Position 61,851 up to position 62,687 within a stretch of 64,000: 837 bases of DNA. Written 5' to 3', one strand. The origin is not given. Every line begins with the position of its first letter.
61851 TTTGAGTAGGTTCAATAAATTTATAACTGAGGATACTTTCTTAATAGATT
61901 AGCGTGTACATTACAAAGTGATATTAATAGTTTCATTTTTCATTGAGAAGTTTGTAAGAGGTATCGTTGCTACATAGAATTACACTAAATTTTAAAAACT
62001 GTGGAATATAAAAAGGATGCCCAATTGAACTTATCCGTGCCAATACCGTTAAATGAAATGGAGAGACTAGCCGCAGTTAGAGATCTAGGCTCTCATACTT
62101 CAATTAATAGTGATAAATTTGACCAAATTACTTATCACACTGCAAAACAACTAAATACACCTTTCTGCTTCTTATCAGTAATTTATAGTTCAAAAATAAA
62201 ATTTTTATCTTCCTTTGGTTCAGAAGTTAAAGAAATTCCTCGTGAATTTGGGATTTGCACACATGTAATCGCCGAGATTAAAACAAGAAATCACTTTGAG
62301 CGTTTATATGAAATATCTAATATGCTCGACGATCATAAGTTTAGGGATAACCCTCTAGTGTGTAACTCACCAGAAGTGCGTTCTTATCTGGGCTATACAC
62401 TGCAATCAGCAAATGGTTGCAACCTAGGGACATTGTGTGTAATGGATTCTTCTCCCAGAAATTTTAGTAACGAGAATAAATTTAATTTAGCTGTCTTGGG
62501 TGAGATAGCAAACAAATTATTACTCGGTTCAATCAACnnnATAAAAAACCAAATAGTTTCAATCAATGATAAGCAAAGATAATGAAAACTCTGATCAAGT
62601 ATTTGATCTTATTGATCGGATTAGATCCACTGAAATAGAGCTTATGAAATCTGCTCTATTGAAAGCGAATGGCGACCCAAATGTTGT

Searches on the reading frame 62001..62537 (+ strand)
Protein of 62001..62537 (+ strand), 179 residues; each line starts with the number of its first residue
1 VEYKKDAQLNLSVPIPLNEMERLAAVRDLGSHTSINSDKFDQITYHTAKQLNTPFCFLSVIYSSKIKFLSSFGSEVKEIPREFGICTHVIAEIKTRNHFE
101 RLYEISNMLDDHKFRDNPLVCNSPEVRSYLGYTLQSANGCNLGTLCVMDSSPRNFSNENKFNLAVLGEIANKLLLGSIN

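Call 27: search_protein_families(library=pfam, proteins=[window:62001-62537:+], max_evalue=0.001)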
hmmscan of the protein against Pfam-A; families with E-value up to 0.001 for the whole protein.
window:62001-62537:+ (179 aa): 1 family
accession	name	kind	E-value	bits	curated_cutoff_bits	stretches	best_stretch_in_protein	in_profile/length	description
PF01590.32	GAF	-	0.00048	21.1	22.4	1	40-159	6-118/133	GAF domain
